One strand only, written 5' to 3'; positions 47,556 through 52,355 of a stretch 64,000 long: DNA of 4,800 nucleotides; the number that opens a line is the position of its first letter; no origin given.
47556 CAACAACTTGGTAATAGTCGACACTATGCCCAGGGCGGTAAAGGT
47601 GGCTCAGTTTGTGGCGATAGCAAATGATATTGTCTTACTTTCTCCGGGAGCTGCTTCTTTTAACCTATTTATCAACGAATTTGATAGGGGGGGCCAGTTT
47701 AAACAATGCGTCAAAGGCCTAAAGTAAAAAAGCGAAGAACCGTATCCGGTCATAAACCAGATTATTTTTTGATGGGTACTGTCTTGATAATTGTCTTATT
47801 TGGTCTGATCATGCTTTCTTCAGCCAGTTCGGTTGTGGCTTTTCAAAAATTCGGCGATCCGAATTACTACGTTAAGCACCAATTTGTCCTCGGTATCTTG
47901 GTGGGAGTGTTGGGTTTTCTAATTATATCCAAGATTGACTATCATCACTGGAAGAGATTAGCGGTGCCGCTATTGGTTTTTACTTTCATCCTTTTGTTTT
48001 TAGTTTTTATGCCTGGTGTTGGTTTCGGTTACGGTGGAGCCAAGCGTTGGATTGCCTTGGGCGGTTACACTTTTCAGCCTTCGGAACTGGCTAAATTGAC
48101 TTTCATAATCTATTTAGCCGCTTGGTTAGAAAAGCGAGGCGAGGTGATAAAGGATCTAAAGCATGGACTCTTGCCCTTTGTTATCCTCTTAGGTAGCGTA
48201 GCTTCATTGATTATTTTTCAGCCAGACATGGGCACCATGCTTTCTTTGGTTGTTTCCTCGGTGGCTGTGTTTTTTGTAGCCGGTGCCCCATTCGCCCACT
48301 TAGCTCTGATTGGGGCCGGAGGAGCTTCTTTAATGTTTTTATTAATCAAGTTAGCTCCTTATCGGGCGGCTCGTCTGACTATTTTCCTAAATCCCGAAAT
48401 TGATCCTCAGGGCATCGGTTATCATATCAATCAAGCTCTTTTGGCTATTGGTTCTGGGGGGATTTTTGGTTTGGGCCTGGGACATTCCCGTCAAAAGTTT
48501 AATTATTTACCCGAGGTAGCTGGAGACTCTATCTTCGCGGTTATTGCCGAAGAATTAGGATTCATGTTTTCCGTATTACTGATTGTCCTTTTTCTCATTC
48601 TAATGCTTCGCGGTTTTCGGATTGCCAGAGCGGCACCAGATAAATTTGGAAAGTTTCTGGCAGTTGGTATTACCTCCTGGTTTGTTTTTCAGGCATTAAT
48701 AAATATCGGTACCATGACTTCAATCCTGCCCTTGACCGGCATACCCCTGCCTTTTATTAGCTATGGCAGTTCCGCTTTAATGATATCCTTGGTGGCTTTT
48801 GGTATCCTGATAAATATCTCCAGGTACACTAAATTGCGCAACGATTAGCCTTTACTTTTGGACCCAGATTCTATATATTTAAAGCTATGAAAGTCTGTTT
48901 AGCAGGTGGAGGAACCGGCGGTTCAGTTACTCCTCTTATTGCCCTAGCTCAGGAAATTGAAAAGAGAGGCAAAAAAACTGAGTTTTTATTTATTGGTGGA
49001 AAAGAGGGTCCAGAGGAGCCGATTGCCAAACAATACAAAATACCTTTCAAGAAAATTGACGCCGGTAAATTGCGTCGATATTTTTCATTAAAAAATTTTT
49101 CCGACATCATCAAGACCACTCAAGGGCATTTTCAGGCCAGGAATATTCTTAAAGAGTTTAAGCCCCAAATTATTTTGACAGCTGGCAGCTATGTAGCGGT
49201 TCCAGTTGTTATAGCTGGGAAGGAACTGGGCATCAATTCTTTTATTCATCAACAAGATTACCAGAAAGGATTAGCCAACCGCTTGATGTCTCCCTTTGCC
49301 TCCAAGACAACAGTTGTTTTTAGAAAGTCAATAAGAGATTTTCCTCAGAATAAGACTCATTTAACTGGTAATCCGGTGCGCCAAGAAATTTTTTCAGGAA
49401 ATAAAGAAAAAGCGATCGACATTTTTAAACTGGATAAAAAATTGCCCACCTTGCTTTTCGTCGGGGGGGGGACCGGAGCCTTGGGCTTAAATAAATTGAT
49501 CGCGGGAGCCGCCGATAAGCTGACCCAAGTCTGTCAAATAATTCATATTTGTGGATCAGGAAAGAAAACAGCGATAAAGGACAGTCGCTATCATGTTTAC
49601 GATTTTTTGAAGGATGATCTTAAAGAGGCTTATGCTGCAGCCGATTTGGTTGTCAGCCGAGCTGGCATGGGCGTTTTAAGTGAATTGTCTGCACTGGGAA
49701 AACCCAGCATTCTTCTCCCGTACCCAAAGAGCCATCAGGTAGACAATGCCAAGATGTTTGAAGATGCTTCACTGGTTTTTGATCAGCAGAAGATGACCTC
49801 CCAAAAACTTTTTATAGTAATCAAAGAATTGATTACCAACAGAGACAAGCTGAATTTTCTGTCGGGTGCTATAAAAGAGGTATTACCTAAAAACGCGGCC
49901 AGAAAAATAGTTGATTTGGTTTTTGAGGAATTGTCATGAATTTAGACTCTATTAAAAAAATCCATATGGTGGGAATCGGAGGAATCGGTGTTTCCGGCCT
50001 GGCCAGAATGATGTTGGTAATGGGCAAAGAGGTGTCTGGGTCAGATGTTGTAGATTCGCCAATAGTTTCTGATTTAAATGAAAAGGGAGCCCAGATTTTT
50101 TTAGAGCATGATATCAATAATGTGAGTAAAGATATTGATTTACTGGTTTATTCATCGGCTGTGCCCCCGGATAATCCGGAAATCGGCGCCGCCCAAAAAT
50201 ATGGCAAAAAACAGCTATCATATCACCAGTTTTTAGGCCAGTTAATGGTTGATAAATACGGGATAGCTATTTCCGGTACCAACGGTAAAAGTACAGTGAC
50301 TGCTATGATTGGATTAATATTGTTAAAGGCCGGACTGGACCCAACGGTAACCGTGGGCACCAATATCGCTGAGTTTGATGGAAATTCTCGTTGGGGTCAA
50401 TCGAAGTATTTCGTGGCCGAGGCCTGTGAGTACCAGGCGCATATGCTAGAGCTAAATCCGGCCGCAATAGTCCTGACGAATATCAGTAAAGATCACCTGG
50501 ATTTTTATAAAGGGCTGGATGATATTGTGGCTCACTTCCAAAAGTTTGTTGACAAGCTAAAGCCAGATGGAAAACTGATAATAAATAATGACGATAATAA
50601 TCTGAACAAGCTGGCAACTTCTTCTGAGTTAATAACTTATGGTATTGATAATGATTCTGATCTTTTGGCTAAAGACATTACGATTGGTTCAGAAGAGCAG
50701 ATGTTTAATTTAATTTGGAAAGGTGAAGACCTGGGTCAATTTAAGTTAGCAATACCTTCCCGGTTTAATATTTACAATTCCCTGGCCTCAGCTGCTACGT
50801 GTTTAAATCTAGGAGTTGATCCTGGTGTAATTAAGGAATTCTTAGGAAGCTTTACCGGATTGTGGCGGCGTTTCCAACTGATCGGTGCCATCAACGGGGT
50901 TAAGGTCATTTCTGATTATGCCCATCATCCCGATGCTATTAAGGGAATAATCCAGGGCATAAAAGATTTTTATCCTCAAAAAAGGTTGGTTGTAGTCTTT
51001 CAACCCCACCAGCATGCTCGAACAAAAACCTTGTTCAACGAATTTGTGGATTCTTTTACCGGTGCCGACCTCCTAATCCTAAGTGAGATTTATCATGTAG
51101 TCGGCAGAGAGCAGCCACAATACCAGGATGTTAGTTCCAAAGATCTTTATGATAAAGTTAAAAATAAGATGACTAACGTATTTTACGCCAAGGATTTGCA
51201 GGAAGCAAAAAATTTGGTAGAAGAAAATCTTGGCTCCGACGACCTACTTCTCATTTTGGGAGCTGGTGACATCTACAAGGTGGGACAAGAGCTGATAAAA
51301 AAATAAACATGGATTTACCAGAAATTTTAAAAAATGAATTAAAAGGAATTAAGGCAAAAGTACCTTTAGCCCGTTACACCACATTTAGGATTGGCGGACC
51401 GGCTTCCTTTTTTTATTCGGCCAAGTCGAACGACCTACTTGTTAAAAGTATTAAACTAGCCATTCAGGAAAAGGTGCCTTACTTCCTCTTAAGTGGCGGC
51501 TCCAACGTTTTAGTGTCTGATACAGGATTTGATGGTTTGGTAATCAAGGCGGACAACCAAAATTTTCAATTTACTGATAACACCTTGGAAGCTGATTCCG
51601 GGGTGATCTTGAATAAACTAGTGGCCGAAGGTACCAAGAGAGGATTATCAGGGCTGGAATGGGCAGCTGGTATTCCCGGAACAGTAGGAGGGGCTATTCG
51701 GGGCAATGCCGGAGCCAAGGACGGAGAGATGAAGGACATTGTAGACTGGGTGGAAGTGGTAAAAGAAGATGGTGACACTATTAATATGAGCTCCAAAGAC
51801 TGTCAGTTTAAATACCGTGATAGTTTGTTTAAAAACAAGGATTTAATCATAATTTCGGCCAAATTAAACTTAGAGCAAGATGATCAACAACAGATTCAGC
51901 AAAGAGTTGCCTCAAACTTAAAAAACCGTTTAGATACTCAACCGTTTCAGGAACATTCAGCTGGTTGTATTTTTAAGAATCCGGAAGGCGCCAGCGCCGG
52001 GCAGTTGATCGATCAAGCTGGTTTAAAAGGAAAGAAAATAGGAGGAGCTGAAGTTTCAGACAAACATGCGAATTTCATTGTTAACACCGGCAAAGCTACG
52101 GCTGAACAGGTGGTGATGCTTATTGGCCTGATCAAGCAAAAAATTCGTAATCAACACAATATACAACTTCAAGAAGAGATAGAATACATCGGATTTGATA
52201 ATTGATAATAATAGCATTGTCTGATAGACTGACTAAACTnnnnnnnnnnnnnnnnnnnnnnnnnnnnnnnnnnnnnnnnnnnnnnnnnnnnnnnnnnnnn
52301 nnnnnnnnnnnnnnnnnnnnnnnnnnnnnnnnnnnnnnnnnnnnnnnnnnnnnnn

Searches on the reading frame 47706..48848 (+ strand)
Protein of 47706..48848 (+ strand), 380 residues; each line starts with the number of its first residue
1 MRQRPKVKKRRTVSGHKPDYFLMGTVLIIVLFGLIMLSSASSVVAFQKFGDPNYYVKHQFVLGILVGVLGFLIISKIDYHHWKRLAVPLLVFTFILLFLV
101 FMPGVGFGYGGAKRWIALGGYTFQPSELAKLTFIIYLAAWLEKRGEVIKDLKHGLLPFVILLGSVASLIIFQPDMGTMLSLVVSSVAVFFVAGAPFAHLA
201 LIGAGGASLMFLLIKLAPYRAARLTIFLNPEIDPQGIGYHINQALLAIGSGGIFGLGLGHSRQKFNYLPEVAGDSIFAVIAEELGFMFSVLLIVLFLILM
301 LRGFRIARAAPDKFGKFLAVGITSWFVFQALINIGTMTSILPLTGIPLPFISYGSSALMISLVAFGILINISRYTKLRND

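Call 94: search_protein_families(library=pfam, max_evalue=0.001, proteins=[window:47706-48848:+])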
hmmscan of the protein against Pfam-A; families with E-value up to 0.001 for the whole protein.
window:47706-48848:+ (380 aa): 1 family
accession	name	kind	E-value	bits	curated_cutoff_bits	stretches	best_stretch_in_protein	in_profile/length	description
PF01098.24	FTSW_RODA_SPOVE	-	7.3e-102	341.4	26.4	1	23-376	5-355/356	Cell cycle protein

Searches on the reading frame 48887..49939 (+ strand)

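Call 94: search_protein_families(library=pfam, max_evalue=0.001, proteins=[window:48887-49939:+])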
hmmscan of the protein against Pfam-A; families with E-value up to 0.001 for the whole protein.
window:48887-49939:+ (350 aa): 2 families
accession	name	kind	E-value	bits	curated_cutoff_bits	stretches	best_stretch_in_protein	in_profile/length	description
PF03033.26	Glyco_transf_28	-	2e-35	122.3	26.2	1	3-141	1-137/139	Glycosyltransferase family 28 N-terminal domain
PF04101.22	Glyco_tran_28_C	-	1.2e-26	94.2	22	1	188-323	1-148/166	Glycosyltransferase family 28 C-terminal domain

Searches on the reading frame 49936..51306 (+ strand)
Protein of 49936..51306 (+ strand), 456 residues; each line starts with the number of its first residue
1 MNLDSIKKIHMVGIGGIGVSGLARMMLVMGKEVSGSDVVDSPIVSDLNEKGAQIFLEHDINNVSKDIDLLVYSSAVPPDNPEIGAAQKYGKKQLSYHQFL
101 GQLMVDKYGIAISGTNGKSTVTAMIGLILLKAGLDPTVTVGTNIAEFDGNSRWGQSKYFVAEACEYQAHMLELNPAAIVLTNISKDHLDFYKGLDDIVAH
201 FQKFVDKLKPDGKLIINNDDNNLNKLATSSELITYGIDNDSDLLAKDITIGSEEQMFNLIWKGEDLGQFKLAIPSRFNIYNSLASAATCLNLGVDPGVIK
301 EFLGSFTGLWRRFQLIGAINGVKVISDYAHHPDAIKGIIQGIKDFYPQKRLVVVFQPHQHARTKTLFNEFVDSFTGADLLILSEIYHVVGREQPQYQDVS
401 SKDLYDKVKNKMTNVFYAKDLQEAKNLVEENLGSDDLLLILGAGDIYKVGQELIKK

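Call 94: search_protein_families(library=pfam, max_evalue=0.001, proteins=[window:49936-51306:+])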
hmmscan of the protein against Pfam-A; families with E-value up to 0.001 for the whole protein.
window:49936-51306:+ (456 aa): 3 families
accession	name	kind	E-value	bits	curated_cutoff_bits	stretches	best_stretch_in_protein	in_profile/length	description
PF08245.18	Mur_ligase_M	-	8.9e-32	111.1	24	1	112-288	1-199/200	Mur ligase middle domain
PF01225.30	Mur_ligase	-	2.1e-25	89.3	21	1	8-108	1-95/95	Mur ligase family, catalytic domain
PF02875.26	Mur_ligase_C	-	5.7e-22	79.3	28.4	1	311-444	1-127/127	Mur ligase, glutamate ligase domain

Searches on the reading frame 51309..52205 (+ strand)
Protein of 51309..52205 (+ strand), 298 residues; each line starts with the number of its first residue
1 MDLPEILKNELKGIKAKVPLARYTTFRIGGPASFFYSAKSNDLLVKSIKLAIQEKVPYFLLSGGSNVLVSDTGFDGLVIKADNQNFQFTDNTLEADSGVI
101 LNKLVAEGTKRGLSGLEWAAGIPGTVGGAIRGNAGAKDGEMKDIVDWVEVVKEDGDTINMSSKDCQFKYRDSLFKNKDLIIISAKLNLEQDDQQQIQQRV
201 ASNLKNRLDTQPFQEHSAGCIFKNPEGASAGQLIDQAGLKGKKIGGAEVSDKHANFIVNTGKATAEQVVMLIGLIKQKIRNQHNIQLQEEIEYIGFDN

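Call 94: search_protein_families(library=pfam, max_evalue=0.001, proteins=[window:51309-52205:+])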
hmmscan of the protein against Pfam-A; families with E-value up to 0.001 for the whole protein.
window:51309-52205:+ (298 aa): 2 families
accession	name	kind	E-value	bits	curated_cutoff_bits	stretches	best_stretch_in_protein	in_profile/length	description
PF02873.21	MurB_C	-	8.7e-35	119.3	27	1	195-294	1-99/99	UDP-N-acetylenolpyruvoylglucosamine reductase, C-terminal domain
PF01565.28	FAD_binding_4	-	8.9e-21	74.5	26.4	1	35-160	4-138/139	FAD binding domain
